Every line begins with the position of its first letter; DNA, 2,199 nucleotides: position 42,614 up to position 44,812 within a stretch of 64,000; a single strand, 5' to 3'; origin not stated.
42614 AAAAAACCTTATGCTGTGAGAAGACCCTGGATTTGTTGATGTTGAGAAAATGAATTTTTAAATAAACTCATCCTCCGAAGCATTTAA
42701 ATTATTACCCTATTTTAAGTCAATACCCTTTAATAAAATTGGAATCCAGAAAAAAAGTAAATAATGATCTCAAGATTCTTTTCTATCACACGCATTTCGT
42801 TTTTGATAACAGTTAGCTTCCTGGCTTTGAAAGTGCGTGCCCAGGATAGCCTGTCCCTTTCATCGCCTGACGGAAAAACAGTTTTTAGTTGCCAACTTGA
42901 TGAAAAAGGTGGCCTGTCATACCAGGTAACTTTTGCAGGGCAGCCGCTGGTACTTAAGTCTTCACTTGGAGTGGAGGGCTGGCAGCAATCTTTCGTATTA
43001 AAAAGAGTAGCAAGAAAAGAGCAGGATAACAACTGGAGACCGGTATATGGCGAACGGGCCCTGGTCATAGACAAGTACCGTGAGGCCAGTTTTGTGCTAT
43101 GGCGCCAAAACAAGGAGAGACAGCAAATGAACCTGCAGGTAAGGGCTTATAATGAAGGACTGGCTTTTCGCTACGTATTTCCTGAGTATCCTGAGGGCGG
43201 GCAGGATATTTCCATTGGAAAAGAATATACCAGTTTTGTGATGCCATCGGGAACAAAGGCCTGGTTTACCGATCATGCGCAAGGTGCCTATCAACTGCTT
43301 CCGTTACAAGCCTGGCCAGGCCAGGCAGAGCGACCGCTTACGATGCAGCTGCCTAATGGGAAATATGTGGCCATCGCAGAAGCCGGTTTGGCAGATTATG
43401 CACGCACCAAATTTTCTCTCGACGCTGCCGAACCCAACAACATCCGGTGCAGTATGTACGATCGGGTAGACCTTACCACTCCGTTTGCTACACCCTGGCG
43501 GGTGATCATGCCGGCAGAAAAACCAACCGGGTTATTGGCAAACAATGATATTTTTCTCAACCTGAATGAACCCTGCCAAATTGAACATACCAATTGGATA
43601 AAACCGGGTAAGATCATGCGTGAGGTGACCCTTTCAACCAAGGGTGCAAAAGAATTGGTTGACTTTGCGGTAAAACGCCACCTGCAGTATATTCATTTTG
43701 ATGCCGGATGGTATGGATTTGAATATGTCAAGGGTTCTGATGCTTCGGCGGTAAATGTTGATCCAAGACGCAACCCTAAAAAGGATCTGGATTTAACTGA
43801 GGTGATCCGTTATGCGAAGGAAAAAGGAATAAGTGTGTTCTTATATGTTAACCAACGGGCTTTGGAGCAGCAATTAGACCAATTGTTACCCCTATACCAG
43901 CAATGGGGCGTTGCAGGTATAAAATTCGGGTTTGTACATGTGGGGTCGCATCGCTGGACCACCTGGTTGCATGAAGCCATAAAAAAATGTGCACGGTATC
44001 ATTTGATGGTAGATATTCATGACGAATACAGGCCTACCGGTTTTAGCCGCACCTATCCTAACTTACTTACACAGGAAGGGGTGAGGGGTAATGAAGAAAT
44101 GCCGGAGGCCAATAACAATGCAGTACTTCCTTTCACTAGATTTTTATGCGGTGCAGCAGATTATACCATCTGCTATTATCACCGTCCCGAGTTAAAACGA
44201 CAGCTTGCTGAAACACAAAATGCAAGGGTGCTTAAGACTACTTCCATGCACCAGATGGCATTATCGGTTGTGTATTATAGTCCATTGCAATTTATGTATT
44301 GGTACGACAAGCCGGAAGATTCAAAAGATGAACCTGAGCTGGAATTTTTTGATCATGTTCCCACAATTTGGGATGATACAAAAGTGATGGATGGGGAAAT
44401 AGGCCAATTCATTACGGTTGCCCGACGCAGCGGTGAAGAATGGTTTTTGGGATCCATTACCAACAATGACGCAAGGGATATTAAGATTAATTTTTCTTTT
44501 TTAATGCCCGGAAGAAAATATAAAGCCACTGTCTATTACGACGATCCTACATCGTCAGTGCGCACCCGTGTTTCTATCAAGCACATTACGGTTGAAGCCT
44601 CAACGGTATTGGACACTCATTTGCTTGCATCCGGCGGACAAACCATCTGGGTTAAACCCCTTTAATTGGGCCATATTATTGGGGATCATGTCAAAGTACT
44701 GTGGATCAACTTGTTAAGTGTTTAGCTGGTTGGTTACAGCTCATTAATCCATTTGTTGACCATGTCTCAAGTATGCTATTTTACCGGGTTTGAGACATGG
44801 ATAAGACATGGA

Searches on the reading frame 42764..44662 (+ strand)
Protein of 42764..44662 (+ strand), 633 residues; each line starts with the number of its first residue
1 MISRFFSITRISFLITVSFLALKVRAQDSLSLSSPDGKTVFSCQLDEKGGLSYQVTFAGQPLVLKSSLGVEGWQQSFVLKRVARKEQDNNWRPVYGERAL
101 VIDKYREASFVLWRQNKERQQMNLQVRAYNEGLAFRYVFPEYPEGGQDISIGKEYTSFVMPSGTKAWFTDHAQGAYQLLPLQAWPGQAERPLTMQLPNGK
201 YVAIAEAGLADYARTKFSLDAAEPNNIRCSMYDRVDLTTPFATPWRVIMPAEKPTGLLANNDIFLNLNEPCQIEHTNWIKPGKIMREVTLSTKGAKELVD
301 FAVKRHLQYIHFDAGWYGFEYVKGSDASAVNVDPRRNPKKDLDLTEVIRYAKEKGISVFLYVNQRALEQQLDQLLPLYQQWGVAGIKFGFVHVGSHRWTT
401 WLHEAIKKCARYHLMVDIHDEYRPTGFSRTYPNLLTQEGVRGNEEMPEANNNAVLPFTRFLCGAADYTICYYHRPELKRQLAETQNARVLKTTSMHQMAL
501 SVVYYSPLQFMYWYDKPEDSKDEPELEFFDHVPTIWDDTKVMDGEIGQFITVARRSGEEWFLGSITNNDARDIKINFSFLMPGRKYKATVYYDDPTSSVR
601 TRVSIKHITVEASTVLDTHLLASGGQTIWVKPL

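Call 10: search_protein_families(library=pfam, proteins=[window:42764-44662:+], max_evalue=0.00001)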
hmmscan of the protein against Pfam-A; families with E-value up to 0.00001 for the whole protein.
window:42764-44662:+ (633 aa): 3 families
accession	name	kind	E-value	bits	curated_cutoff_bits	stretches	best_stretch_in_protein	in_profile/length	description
PF10566.15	Glyco_hydro_97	-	1.7e-57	195.4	32.5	1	288-533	29-275/275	Glycoside hydrolase 97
PF14508.12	GH97_N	-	1.6e-53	182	25.3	1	32-270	1-229/229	Glycosyl-hydrolase 97 N-terminal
PF14509.12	GH97_C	-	4.8e-29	100.9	25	1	536-630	2-96/97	Glycosyl-hydrolase 97 C-terminal, oligomerisation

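Call 92: search_solved_structures(query=window:42764-44662:+, max_evalue=1e-20)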
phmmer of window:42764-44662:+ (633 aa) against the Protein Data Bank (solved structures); distinct sequences matched with E-value up to 1e-20: 12.
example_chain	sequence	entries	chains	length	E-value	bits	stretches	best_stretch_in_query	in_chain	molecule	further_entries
8wg0_A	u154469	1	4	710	6.7e-63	216.2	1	283-628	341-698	Candidate alpha-glucosidase Glycoside hydrolase family 97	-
9bs5_A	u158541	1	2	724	1.8e-62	214.9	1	290-631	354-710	Alpha-glucosidase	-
8wg1_A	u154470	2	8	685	2.4e-62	214.4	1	283-628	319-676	Candidate alpha-glucosidase Glycoside hydrolase family 97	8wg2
2jka_A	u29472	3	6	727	1.9e-61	211.4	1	289-631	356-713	ALPHA-GLUCOSIDASE (ALPHA-GLUCOSIDASE SUSB)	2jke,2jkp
2d73_A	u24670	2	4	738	4.3e-61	210.3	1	289-631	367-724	alpha-glucosidase SusB | Alpha-glucosidase (Alpha-glucosidase SusB)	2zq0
3wfa_A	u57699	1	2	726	5.8e-61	209.8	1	289-631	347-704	Alpha-glucosidase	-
5hq4_A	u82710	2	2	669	3e-60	207.5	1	32-631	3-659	Alpha-glucosidase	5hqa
5hqc_A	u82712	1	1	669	4e-60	207.1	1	32-631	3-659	Glycoside Hydrolase Family 97 enzyme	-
5hqb_A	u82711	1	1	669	6.6e-60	206.4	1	32-631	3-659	Alpha-glucosidase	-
5e1q_A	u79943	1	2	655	2.4e-57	197.9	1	239-628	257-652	Retaining alpha-galactosidase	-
3a24_A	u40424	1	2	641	2.3e-56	194.6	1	239-628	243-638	alpha-galactosidase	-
5xfm_A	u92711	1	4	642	5.8e-27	97.5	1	346-595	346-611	Alpha-glucosidase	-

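Call 105: search_protein_families(library=ncbifam, proteins=[window:42764-44662:+], max_evalue=0.00001)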
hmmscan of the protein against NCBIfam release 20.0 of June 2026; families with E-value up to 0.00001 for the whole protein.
window:42764-44662:+ (633 aa): 1 family
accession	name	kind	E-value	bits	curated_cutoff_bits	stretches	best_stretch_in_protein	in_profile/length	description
NF053844.1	RetAlphGalacBctrd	equivalog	1.1e-81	274.9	800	2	241-628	266-659/662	retaining alpha-galactosidase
